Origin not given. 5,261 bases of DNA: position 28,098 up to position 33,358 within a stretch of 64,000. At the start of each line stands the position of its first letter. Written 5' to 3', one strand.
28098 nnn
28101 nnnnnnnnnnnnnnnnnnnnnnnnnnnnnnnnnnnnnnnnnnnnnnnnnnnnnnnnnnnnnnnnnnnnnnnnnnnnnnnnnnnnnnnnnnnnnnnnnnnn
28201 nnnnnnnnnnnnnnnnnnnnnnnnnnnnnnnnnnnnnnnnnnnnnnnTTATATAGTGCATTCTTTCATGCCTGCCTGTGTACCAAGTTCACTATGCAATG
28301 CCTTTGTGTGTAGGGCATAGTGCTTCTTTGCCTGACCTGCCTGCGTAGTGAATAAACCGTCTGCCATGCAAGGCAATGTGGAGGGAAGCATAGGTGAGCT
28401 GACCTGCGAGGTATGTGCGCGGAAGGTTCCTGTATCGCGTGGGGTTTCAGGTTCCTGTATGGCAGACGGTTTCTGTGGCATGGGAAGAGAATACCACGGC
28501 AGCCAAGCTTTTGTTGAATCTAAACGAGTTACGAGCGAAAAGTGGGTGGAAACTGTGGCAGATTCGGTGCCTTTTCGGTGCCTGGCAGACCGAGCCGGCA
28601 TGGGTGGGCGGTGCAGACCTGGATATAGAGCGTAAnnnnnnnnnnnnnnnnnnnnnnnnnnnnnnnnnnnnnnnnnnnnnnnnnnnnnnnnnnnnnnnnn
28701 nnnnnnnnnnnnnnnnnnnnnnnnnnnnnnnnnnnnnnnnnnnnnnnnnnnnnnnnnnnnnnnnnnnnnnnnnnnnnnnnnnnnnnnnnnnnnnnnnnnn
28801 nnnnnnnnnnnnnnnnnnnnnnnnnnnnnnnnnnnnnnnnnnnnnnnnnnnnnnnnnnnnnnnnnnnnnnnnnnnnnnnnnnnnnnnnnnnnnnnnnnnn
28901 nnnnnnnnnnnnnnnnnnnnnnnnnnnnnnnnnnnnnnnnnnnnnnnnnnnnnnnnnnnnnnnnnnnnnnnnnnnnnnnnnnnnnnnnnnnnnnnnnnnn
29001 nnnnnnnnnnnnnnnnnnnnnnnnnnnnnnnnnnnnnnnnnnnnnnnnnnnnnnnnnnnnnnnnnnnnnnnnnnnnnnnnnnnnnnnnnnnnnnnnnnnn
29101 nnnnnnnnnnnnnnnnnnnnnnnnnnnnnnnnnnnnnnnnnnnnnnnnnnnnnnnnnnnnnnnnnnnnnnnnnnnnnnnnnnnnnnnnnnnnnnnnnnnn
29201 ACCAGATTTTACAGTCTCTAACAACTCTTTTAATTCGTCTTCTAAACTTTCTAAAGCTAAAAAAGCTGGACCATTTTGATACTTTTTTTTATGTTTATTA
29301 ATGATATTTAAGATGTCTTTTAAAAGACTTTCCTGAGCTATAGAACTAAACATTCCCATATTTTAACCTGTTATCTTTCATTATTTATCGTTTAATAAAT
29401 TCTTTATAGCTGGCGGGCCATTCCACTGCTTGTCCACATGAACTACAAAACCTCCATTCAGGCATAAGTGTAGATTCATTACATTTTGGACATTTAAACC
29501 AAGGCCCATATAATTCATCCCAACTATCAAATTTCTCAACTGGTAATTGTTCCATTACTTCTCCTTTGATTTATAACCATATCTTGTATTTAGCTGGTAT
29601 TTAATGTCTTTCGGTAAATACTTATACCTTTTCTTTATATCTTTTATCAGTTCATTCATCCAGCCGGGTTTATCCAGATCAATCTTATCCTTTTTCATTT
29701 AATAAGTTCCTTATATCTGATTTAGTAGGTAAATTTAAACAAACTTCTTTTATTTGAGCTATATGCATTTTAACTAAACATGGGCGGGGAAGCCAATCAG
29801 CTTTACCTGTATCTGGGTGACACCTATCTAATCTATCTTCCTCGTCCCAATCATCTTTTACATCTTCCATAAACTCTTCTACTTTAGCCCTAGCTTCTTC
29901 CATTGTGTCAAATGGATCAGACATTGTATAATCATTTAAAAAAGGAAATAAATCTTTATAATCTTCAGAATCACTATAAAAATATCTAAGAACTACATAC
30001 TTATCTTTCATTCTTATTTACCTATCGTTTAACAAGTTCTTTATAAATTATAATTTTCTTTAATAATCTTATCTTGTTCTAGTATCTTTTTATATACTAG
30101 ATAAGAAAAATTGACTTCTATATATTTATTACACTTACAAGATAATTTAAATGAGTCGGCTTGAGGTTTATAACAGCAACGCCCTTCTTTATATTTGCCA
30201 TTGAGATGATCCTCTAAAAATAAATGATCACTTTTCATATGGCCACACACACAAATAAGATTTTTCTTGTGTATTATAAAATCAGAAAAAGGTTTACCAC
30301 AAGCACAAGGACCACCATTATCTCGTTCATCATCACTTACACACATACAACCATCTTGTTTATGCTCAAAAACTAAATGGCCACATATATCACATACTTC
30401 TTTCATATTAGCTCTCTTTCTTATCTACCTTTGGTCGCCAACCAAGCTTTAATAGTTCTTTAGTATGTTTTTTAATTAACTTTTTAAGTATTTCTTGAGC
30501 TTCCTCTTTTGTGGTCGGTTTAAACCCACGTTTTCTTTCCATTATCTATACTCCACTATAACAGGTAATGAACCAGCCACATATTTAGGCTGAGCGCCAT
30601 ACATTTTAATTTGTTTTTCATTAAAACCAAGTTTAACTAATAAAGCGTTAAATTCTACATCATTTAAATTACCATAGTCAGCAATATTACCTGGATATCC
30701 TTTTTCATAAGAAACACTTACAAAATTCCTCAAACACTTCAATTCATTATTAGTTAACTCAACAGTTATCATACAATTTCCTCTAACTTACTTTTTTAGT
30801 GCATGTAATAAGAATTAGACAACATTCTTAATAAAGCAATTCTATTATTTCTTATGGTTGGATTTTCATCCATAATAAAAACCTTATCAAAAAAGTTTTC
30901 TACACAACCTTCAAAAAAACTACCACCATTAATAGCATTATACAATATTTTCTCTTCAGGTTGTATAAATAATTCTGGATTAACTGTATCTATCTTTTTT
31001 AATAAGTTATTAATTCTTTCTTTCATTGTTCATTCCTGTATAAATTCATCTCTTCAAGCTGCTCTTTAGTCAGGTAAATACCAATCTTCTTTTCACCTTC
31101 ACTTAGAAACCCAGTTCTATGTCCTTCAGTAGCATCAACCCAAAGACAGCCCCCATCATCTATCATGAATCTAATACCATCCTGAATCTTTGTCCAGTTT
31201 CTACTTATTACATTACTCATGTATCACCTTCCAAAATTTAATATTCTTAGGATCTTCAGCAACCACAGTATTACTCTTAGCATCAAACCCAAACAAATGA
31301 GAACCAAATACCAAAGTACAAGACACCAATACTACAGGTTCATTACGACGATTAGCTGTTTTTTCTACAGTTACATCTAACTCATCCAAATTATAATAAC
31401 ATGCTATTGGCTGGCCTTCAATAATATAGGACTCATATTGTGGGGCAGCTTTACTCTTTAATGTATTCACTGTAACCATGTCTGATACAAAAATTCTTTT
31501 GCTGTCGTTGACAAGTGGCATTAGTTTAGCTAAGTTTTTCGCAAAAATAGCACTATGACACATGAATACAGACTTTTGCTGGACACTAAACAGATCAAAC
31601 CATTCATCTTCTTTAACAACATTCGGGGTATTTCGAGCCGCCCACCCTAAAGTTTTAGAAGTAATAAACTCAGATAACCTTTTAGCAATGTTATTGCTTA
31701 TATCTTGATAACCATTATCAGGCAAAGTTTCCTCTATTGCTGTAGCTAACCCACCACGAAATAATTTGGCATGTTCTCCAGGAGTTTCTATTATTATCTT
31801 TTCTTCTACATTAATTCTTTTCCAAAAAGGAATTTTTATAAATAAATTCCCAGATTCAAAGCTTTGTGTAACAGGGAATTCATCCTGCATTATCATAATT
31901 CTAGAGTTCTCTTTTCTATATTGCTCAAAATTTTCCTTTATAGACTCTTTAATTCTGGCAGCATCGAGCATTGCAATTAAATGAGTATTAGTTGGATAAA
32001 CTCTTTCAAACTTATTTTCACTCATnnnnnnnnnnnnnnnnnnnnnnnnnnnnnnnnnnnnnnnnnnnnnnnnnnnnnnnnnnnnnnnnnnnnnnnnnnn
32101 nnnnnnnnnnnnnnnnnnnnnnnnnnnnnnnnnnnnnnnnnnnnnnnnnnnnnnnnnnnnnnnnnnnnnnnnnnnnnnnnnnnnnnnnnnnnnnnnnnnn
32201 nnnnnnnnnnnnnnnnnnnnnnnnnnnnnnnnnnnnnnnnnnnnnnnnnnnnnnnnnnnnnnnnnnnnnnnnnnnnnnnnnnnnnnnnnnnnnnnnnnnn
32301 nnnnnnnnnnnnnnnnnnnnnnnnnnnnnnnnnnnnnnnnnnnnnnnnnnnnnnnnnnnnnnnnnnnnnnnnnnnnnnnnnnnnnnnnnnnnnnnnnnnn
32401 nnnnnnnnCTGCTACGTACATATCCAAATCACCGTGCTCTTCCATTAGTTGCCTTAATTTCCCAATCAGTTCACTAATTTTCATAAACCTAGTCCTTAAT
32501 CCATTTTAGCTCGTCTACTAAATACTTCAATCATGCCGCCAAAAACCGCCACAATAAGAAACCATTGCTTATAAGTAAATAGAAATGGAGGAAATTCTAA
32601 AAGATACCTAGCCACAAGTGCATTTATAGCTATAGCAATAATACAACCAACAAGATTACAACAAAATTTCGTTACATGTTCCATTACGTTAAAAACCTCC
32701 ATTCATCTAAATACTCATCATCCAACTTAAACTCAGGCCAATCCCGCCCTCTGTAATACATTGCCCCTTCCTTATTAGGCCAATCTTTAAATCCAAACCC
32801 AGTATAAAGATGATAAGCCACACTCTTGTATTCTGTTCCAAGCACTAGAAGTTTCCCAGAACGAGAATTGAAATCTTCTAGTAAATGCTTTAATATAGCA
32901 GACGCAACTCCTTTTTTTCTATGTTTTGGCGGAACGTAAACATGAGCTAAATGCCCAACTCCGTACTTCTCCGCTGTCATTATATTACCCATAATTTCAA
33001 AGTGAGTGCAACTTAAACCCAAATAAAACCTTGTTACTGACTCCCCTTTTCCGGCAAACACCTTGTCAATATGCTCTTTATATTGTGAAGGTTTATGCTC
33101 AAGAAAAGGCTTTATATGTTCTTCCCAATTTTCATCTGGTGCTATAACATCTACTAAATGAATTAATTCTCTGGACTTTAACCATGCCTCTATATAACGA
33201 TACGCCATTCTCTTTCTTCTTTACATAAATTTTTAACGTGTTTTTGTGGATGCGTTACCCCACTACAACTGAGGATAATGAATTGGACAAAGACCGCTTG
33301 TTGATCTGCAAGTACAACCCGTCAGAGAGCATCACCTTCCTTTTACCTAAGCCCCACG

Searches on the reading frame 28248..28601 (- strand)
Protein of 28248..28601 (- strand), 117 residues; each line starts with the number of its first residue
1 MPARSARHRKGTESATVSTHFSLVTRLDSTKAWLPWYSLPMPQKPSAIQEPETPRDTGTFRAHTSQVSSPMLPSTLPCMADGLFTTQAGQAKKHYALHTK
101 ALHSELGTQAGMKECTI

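Call 32: search_protein_families(library=phrogs, proteins=[window:28248-28601:-], max_evalue=0.1)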
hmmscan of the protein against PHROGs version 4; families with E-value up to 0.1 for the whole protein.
window:28248-28601:- (117 aa): 0 families

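Call 33: search_protein_families(library=pfam, proteins=[window:28248-28601:-], max_evalue=0.1)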
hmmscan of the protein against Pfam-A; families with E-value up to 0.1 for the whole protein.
window:28248-28601:- (117 aa): 0 families

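Call 69: search_dna_similar(query=window:28248-28601:-, collection=phages, mode=protein, max_evalue=0.1, max_rows=8)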
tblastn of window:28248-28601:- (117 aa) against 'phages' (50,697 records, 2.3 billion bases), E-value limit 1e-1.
Records with a match: 2; places in all: 2; records where one place covers at least 80% of the query: 0.
Best place of each record, by identity: <60% 2.
By first word of the organism name: Synechococcus 2.
By host as written in the record: Synechococcus sp. WH 7803 2.
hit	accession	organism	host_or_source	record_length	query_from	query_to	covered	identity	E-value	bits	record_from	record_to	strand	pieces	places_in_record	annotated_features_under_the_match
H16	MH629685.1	Synechococcus virus S-PRM1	Synechococcus sp. WH 7803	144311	9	48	34%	42.5%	8e-2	37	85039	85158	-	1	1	putative tail fiber-like protein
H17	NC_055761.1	Synechococcus virus S-PRM1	Synechococcus sp. WH 7803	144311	9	48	34%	42.5%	8e-2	37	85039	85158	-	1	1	tail fiber protein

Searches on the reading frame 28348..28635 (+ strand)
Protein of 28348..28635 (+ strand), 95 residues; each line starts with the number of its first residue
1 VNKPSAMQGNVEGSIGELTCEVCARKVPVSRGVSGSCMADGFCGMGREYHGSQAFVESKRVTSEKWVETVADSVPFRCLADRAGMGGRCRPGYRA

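Call 32: search_protein_families(library=phrogs, proteins=[window:28348-28635:+], max_evalue=0.1)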
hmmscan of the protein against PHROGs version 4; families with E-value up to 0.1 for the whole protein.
window:28348-28635:+ (95 aa): 0 families

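Call 33: search_protein_families(library=pfam, proteins=[window:28348-28635:+], max_evalue=0.1)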
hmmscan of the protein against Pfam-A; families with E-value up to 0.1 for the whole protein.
window:28348-28635:+ (95 aa): 0 families

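Call 68: search_dna_similar(query=window:28348-28635:+, collection=phages, mode=protein, max_evalue=0.1, max_rows=8)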
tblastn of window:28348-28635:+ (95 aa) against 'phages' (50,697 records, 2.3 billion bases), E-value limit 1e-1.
No match.

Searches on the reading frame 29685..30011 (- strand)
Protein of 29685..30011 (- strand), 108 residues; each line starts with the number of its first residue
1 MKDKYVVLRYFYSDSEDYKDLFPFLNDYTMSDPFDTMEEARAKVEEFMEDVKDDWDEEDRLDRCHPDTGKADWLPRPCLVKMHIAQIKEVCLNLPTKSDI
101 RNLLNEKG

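Call 33: search_protein_families(library=pfam, proteins=[window:29685-30011:-], max_evalue=0.1)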
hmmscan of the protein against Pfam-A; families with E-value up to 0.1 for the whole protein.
window:29685-30011:- (108 aa): 1 family
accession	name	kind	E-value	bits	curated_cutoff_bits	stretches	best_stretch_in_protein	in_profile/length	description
PF08846.15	DUF1816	-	0.043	14.3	27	1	33-57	25-49/65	Domain of unknown function (DUF1816)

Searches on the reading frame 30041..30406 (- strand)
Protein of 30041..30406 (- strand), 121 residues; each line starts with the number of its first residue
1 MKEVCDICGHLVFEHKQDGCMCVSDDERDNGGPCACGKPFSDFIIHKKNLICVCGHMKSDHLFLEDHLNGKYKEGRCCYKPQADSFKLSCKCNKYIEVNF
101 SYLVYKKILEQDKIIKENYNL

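Call 33: search_protein_families(library=pfam, proteins=[window:30041-30406:-], max_evalue=0.1)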
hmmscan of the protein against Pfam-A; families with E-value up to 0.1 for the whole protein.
window:30041-30406:- (121 aa): 0 families

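Call 67: find_related_loci(query=window:30041-30406:-, collection=viral_contigs, flank=10000)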
Query window:30041-30406:- (121 aa) in viral_contigs; peptide patterns used: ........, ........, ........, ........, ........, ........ (x = any residue, [..] = any of these).
30 stretches matched a pattern, but none encodes a relative of the query by tblastn (E <= 1e-3).

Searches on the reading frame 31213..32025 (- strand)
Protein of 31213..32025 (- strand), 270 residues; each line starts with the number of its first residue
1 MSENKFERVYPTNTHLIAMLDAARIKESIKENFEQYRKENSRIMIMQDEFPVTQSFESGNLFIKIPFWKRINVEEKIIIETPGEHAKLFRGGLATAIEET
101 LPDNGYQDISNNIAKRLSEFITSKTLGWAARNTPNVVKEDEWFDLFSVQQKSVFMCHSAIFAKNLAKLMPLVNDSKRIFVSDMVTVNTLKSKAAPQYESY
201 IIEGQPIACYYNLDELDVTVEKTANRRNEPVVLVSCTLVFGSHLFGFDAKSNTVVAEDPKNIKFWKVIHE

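Call 12: search_protein_families(library=phrogs, proteins=[window:31213-32025:-], max_evalue=0.001)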
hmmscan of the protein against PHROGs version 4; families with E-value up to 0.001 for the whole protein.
window:31213-32025:- (270 aa): 0 families

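Call 23: find_related_loci(query=window:31213-32025:-, collection=viral_contigs, flank=10000)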
Query window:31213-32025:- (270 aa) in viral_contigs; peptide patterns used: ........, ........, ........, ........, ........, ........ (x = any residue, [..] = any of these).
39 stretches matched a pattern, but none encodes a relative of the query by tblastn (E <= 1e-3).

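Call 46: find_homologous_proteins(query=window:31213-32025:-, max_evalue=0.001)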
Query window:31213-32025:- (270 aa): 1 proteins with E <= 0.001 among 498 candidates.
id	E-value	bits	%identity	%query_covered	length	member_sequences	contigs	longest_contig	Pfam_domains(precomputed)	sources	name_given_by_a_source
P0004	3.8e-177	605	100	100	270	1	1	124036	-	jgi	-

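Call 52: search_protein_families(library=pfam, proteins=[window:31213-32025:-], max_evalue=0.01)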
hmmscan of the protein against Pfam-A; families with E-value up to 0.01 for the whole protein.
window:31213-32025:- (270 aa): 0 families

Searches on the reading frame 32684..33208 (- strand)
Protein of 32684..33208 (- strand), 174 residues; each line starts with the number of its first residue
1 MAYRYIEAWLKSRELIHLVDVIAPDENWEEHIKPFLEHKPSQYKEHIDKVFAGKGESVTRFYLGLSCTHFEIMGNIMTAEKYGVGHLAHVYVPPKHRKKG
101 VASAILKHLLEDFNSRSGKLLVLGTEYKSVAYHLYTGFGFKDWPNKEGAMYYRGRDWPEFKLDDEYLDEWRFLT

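Call 52: search_protein_families(library=pfam, proteins=[window:32684-33208:-], max_evalue=0.01)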
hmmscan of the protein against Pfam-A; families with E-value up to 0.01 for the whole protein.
window:32684-33208:- (174 aa): 7 families
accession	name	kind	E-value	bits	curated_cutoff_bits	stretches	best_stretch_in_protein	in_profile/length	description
PF00583.31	Acetyltransf_1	-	3.5e-08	34.2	20.7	1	72-140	44-116/116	Acetyltransferase (GNAT) family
PF13508.13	Acetyltransf_7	-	3.9e-08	34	27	1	74-141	16-83/84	Acetyltransferase (GNAT) domain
PF13673.13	Acetyltransf_10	-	3.1e-06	27.6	23.6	1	71-143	41-110/128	Acetyltransferase (GNAT) domain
PF13527.13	Acetyltransf_9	-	3.9e-06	27.3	25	1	80-140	68-124/127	Acetyltransferase (GNAT) domain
PF08445.16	FR47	-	4.9e-05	23.7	22.1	1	81-142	19-79/86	FR47-like protein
PF14542.12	Acetyltransf_CG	-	0.0002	21.9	30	1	84-119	24-59/80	GCN5-related N-acetyl-transferase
PF17013.11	Acetyltransf_15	-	0.002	18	35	1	79-142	67-138/210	Putative acetyl-transferase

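Call 66: find_related_loci(query=window:32684-33208:-, collection=viral_contigs, flank=10000)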
Query window:32684-33208:- (174 aa) in viral_contigs; peptide patterns used: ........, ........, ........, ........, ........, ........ (x = any residue, [..] = any of these).
11 stretches matched a pattern, but none encodes a relative of the query by tblastn (E <= 1e-3).
